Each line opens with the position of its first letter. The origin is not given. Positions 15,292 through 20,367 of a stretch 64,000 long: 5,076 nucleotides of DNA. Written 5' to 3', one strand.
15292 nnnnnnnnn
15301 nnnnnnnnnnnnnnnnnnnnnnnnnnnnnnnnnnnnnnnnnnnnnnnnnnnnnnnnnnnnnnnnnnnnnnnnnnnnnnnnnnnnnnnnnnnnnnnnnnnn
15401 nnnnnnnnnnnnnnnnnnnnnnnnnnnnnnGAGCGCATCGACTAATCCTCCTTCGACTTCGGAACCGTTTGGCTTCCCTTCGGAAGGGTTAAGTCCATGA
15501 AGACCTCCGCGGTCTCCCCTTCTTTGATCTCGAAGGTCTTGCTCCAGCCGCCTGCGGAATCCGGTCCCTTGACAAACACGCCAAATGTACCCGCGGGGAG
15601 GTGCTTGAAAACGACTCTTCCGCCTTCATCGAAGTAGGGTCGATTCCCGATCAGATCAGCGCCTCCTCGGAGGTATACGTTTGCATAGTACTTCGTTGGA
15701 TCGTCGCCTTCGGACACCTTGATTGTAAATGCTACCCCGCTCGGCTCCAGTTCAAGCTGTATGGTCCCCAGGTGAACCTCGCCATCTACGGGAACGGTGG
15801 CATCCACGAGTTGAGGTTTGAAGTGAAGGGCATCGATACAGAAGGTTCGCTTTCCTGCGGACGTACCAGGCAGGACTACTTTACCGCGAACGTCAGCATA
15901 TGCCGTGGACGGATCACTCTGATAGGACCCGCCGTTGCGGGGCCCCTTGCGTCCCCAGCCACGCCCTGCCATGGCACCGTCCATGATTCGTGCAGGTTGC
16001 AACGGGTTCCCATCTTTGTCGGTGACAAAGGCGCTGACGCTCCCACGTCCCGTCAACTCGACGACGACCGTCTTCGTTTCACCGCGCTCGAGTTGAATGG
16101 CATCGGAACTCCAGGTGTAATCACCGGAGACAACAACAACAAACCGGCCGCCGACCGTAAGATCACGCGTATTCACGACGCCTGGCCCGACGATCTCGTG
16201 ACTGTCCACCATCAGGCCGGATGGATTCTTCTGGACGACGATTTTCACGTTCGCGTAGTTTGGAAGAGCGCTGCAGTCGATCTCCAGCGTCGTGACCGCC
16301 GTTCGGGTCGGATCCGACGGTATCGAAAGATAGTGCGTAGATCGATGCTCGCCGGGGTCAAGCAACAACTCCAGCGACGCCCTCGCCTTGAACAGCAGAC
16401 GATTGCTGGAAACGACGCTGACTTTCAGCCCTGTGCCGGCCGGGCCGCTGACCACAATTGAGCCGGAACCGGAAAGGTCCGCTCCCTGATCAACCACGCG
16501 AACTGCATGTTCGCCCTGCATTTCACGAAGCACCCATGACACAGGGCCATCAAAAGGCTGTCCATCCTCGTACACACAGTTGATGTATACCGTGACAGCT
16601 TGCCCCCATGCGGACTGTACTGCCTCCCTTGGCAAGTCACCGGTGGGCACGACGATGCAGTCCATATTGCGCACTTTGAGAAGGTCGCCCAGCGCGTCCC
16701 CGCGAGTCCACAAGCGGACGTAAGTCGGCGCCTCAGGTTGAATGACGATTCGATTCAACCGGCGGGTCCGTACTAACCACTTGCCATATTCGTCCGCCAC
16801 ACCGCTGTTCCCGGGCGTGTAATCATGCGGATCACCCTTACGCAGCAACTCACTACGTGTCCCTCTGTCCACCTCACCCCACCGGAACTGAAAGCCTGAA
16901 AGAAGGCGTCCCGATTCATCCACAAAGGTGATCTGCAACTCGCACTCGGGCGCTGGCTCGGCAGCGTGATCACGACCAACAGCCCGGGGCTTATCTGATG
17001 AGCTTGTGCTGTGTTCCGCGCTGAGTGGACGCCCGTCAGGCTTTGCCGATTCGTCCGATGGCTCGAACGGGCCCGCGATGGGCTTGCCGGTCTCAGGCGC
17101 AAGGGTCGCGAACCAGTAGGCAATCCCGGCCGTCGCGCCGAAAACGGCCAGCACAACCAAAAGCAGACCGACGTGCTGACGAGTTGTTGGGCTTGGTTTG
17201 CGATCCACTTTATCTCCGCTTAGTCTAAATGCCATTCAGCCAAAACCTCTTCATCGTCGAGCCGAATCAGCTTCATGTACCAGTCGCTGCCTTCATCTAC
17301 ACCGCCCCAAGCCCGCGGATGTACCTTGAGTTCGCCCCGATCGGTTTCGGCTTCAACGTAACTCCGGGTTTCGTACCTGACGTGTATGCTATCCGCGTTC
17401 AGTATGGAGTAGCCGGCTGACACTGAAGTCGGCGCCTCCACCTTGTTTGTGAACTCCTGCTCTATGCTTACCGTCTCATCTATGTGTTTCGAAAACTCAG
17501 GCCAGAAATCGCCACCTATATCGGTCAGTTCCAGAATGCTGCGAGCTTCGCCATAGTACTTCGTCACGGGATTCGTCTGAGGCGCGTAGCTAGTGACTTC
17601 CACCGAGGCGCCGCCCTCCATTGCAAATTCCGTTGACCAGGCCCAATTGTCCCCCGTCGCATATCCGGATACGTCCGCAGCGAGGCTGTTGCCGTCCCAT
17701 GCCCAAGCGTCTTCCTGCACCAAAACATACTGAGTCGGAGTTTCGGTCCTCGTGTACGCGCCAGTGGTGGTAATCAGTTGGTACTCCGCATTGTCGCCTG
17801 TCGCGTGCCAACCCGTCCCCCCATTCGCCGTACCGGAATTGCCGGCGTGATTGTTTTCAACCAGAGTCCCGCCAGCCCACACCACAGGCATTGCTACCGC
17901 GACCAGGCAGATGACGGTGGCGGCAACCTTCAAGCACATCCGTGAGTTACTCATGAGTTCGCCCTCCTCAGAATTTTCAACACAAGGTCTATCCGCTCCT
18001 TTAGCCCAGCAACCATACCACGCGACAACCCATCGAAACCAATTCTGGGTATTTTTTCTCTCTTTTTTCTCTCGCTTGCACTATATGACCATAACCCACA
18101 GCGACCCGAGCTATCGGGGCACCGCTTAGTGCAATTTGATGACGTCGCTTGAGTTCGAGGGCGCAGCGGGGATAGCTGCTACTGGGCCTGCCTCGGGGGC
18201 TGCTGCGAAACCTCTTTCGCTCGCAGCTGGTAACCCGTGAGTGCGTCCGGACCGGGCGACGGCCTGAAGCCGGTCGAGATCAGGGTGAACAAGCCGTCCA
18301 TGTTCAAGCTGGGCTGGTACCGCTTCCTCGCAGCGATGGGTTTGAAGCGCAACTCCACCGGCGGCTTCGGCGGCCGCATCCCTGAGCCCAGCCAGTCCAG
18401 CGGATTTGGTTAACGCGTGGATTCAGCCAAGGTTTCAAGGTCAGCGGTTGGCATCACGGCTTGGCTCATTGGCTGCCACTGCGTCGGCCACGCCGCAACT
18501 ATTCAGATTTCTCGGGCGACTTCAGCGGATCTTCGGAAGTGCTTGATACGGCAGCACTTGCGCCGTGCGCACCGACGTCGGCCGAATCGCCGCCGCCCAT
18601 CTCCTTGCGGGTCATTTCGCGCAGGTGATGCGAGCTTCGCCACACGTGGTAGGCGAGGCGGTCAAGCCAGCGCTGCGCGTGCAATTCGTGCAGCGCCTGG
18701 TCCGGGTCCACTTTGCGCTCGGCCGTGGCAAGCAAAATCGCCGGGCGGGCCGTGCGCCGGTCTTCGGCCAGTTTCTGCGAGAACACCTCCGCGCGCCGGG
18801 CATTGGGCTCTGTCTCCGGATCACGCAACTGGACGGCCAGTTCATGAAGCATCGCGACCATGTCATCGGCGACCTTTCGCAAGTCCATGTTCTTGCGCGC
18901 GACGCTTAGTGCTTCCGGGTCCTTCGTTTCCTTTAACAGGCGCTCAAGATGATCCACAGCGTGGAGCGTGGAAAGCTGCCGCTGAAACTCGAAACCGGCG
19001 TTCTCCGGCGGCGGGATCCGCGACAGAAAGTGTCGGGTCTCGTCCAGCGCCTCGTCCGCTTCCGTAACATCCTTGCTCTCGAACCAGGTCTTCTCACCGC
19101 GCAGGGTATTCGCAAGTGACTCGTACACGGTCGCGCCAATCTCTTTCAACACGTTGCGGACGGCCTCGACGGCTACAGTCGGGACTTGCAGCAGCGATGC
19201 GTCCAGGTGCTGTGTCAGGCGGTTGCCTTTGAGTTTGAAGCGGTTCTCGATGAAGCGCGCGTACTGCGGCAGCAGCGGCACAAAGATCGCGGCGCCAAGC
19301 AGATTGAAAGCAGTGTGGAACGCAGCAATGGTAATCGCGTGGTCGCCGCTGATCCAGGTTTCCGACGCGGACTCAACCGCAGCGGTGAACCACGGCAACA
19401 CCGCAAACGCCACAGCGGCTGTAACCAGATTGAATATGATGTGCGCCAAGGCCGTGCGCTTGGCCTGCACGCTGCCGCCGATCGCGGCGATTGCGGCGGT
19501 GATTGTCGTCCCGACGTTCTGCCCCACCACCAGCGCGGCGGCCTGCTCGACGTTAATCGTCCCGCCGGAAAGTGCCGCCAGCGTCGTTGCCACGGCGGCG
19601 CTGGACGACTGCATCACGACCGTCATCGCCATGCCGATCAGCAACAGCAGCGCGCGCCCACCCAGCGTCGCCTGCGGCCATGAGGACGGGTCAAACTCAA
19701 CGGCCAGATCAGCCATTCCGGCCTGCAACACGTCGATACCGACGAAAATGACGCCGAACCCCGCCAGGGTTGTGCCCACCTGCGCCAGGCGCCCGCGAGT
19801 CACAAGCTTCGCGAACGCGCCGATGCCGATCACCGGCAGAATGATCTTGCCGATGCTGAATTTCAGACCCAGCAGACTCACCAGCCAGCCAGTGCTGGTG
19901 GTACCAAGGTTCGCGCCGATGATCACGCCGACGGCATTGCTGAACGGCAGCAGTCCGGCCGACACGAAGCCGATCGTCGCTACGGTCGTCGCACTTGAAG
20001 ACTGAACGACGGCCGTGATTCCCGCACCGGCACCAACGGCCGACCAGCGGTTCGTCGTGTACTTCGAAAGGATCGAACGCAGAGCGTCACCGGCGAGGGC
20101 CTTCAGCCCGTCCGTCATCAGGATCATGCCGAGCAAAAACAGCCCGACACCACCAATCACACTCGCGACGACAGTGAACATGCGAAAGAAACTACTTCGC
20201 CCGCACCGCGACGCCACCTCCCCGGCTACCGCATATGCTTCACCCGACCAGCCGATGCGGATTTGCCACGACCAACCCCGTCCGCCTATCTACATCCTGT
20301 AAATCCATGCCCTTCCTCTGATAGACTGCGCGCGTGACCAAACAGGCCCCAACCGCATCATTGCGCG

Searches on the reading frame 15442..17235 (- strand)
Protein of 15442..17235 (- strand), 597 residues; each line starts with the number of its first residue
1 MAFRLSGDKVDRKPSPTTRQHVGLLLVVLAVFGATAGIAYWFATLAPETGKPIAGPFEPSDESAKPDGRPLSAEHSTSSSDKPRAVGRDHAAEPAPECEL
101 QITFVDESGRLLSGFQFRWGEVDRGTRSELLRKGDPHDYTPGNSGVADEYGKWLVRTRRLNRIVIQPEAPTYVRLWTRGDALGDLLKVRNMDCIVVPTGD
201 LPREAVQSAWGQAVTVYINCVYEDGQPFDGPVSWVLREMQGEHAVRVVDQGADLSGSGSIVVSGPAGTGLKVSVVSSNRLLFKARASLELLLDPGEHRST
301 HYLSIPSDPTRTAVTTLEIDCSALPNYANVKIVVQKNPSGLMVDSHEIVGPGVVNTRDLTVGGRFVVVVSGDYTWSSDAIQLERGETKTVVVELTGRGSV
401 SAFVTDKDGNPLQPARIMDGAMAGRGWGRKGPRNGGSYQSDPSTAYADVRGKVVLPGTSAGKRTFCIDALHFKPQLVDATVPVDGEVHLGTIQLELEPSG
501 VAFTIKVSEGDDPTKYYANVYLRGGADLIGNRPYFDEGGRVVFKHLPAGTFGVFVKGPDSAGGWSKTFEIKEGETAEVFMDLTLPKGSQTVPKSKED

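Call 3: search_protein_families(library=pfam, proteins=[window:15442-17235:-], max_evalue=1)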
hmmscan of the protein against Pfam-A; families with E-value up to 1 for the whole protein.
window:15442-17235:- (597 aa): 2 families
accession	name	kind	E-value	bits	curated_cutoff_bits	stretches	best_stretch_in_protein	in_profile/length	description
PF13620.12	CarboxypepD_reg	-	1.2e-06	29.2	32.3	1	399-494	1-81/82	Carboxypeptidase regulatory-like domain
PF24025.1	Ig_DR_A0283-like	-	0.15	12.9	27.1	1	520-561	42-68/102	DR_A0283-like, Ig-like domain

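Call 4: search_protein_families(library=ncbifam, proteins=[window:15442-17235:-], max_evalue=1)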
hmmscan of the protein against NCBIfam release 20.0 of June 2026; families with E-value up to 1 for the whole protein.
window:15442-17235:- (597 aa): 0 families

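Call 6: search_protein_families(library=padloc, proteins=[window:15442-17235:-], max_evalue=1)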
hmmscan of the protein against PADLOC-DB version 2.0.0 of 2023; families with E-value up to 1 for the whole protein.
window:15442-17235:- (597 aa): 0 families

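Call 19: find_homologous_proteins(query=window:15442-17235:-)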
Query window:15442-17235:- (597 aa): 2 proteins with E <= 0.001 among 8000 candidates.
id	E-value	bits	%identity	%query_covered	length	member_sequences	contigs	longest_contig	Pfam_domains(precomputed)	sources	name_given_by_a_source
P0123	0.0e+0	1344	100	98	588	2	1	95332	PF13620.13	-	-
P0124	0.0e+0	1038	78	98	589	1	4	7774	PF13620.13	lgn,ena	-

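Call 21: find_encoding_contigs(protein=P0124, flank=10000, max_places=6)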
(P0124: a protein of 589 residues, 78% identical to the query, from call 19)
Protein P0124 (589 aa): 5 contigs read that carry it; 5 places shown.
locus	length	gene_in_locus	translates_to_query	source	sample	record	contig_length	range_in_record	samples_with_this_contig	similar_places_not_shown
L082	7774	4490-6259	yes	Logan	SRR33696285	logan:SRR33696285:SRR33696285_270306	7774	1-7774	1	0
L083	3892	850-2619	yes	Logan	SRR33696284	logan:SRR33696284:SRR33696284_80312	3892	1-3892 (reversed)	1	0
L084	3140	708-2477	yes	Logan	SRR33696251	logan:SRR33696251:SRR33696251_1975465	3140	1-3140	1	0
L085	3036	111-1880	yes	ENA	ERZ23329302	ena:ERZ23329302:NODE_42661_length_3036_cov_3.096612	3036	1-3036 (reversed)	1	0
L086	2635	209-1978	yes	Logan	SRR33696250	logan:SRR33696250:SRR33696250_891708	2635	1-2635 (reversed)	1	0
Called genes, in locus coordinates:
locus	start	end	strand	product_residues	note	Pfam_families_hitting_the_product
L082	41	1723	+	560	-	PF02690:Na_Pi_cotrans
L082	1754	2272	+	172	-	PF04542:Sigma70_r2, PF08281:Sigma70_r4_2 (weak)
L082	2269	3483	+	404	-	-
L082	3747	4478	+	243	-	-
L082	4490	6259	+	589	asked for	PF13620:CarboxypepD_reg (faint)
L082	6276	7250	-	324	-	PF00924:MS_channel_2nd, PF21082:MS_channel_3rd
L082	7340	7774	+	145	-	?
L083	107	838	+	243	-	-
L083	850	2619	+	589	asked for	PF13620:CarboxypepD_reg (faint)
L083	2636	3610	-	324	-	PF00924:MS_channel_2nd, PF21082:MS_channel_3rd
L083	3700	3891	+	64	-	?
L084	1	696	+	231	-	?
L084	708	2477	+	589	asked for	PF13620:CarboxypepD_reg (faint)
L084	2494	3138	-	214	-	?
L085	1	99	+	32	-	?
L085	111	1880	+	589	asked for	PF13620:CarboxypepD_reg (faint)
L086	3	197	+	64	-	?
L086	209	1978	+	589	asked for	PF13620:CarboxypepD_reg (faint)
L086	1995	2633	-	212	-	?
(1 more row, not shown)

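Call 43: search_solved_structures(query=window:15442-17235:-, max_evalue=10)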
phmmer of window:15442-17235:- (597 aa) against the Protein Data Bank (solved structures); distinct sequences matched with E-value up to 10: 6.
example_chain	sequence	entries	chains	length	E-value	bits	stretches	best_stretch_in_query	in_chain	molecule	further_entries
6n4v_Af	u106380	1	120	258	0.28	12.7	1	191-284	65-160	Coat protein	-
6dqh_A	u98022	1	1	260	0.28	12.7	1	460-559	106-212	Beta-lactamase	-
6nc5_A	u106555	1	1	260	0.36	12.3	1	460-557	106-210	Beta-lactamase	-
6dr8_A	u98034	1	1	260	0.36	12.3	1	460-557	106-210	Beta-lactamase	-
6dn4_A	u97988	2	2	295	0.37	12.3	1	460-558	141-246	Beta-lactamase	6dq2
2qj8_A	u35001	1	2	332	0.72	11.3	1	123-182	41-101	Mlr6093 protein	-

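Call 45: search_protein_families(library=phrogs, proteins=[window:15442-17235:-], max_evalue=1)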
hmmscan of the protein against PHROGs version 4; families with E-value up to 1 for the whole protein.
window:15442-17235:- (597 aa): 0 families

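Call 63: search_protein_families(library=ncbifam, proteins=[L082:1754-2272:+, L082:2269-3483:+, L082:6276-7250:-], max_evalue=0.001)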
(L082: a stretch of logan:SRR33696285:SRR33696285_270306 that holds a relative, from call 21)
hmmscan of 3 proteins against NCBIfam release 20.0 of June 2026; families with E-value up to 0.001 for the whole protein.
L082:1754-2272:+ (172 aa): 33 families (the best 25 are shown)
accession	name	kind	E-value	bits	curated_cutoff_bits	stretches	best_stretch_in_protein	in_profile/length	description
TIGR02989.1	Sig-70_gvs1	subfamily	2.6e-24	85.9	124.55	1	12-163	4-158/158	RNA polymerase sigma-70 factor, Rhodopirellula/Verrucomicrobium family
TIGR02937.1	sigma70-ECF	superfamily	2.7e-13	49.9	42.9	1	11-161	3-163/165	sigma-70 family RNA polymerase sigma factor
NF007229.0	PRK09647.1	equivalog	7.3e-12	45.1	265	1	11-168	46-207/220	RNA polymerase sigma factor SigE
NF009168.0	PRK12515.1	subfamily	5.1e-11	42.4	236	1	11-162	24-178/189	RNA polymerase sigma factor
TIGR02950.1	SigM_subfam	subfamily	7.1e-11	42.2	147.95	1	11-163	2-158/159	RNA polymerase sigma factor, SigM family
TIGR02983.1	SigE-fam_strep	subfamily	1.5e-10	41.2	141.55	1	10-164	7-159/162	SigE family RNA polymerase sigma factor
NF009170.0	PRK12517.1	subfamily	2.8e-10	39.9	197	1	12-168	26-181/188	RNA polymerase sigma factor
NF009166.1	PRK12513.1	equivalog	3.6e-10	39.9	206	1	12-97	25-110/193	RNA polymerase sigma factor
NF007227.0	PRK09645.1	subfamily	3.7e-10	40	202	1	11-150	15-157/177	sigma-70 family RNA polymerase sigma factor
NF009191.0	PRK12539.1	subfamily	8e-10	38.5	171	1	24-168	40-184/185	sigma-70 family RNA polymerase sigma factor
NF007226.0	PRK09644.1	equivalog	7e-09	36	199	1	11-165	3-159/166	RNA polymerase sigma factor SigM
NF009167.0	PRK12514.1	equivalog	4.7e-08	33.1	265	1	27-165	39-180/180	RNA polymerase sigma factor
NF004113.0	PRK05602.1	equivalog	3e-07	30.3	208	1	27-168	64-206/211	RNA polymerase sigma factor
TIGR02959.1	SigZ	equivalog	3.6e-07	30.2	168.65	1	33-164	19-149/170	RNA polymerase sigma factor SigZ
NF007215.0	PRK09637.1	equivalog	4e-07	30.2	212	1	13-163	5-154/181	RNA polymerase sigma factor SigZ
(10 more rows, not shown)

L082:2269-3483:+ (404 aa): 0 families

L082:6276-7250:- (324 aa): 6 families
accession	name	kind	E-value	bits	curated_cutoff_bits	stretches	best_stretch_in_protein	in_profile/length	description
NF047602.1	MscsSHelicob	equivalog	1.2e-32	113.4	400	1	40-284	13-253/260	small-conductance mechanosensitive channel MscS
NF007662.0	PRK10334.1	subfamily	1.6e-27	96.5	321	1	42-291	33-279/286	small-conductance mechanosensitive channel MscS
NF008438.0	PRK11281.1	equivalog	6.2e-24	83.8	991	1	115-295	914-1094/1113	mechanosensitive channel MscK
NF008180.0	PRK10929.1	equivalog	2.6e-18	65.3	809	1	36-289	832-1085/1109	miniconductance mechanosensitive channel MscM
NF047601.1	MscSThanab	equivalog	6.4e-14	52.1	500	1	100-291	89-278/280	small-conductance mechanosensitive channel MscS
NF008542.0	PRK11465.1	equivalog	1.6e-07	30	596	1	69-295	505-730/741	mechanosensitive channel protein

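Call 72: find_related_loci(query=window:15442-17235:-, collection=viral_contigs, flank=5000)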
Query window:15442-17235:- (597 aa) in viral_contigs; peptide patterns used: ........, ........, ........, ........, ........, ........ (x = any residue, [..] = any of these).
2 stretches matched a pattern, but none encodes a relative of the query by tblastn (E <= 1e-3).

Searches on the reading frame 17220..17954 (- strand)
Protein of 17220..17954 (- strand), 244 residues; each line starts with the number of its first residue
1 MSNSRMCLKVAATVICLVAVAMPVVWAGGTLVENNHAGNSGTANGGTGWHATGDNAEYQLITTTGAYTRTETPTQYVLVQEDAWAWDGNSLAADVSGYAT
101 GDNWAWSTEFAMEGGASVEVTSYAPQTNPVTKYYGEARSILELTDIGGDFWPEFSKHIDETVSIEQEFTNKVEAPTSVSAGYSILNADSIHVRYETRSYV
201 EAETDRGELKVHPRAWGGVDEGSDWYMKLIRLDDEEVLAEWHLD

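Call 3: search_protein_families(library=pfam, proteins=[window:17220-17954:-], max_evalue=1)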
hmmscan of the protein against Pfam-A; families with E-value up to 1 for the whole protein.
window:17220-17954:- (244 aa): 1 family
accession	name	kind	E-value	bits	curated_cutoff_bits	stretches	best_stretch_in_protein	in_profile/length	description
PF13967.11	RSN1_TM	-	0.099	12.7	27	0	190-244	27-74/156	Late exocytosis, associated with Golgi transport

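Call 4: search_protein_families(library=ncbifam, proteins=[window:17220-17954:-], max_evalue=1)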
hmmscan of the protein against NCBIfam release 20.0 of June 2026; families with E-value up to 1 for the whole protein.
window:17220-17954:- (244 aa): 0 families

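Call 6: search_protein_families(library=padloc, proteins=[window:17220-17954:-], max_evalue=1)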
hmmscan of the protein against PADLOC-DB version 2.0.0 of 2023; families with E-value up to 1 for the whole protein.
window:17220-17954:- (244 aa): 0 families

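Call 30: search_protein_representatives(protein=window:17220-17954:-)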
Query: 244 residues. Proteins with E-value up to 0.001 (for the whole library): 1; up to 1e-10: 1; up to 1e-30: 1. The best 1 are listed.
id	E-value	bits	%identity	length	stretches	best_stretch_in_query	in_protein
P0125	3.2e-162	554.3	100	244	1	1-244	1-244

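Call 44: search_solved_structures(query=window:17220-17954:-, max_evalue=10)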
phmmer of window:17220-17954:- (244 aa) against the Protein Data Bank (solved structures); distinct sequences matched with E-value up to 10: 5.
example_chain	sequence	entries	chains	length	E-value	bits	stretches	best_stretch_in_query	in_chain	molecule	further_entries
5iq2_A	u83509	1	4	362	0.33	13.8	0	87-116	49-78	Esterase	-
2kh2_B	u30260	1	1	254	0.49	13.2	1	15-67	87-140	scFv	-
6lfv_A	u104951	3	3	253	0.62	12.9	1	10-65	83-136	PCB4scFv(hN56D)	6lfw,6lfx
5w3e_G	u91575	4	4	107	0.89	12.4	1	27-120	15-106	C5 antibody variable light domain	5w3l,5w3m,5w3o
9zz6_K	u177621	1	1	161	2.3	11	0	12-49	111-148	Nanobody G9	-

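Call 45: search_protein_families(library=phrogs, proteins=[window:17220-17954:-], max_evalue=1)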
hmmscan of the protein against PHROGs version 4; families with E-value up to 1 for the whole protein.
window:17220-17954:- (244 aa): 0 families

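Call 73: find_related_loci(query=window:17220-17954:-, collection=viral_contigs, flank=5000)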
Query window:17220-17954:- (244 aa) in viral_contigs; peptide patterns used: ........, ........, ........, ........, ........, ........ (x = any residue, [..] = any of these).
10 stretches matched a pattern, but none encodes a relative of the query by tblastn (E <= 1e-3).

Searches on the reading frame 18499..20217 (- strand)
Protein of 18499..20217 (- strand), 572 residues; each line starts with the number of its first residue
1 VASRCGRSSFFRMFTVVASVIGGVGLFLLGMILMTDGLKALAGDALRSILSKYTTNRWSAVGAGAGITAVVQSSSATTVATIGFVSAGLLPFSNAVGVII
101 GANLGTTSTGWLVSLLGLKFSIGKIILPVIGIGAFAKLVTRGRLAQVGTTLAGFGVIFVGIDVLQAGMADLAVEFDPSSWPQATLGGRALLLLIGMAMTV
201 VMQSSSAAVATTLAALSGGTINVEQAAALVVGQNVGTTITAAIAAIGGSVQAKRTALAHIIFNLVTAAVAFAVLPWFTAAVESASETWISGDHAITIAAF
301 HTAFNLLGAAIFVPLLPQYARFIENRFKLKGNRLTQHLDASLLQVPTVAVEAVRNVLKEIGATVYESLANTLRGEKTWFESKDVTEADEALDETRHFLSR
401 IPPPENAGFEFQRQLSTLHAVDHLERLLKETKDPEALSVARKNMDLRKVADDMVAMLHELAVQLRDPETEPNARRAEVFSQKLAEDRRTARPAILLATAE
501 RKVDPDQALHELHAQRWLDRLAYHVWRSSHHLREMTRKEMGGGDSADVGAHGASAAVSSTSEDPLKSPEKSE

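Call 63: search_protein_families(library=ncbifam, proteins=[window:18499-20217:-], max_evalue=0.001)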
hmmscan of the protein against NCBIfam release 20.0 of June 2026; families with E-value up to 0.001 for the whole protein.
window:18499-20217:- (572 aa): 3 families
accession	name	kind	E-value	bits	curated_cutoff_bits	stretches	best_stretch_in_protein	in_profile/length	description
TIGR00704.1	NaPi_cotrn_rel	hypoth_equivalog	5.5e-64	216.7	210.1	1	16-324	3-302/308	Na/Pi-cotransporter II-related protein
NF037997.1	Na_Pi_symport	subfamily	4.9e-56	190.4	50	1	24-323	5-294/294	Na/Pi symporter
TIGR01013.1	2a58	subfamily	1.8e-21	76.6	306.15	2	191-324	273-411/456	sodium-dependent inorganic phosphate transporter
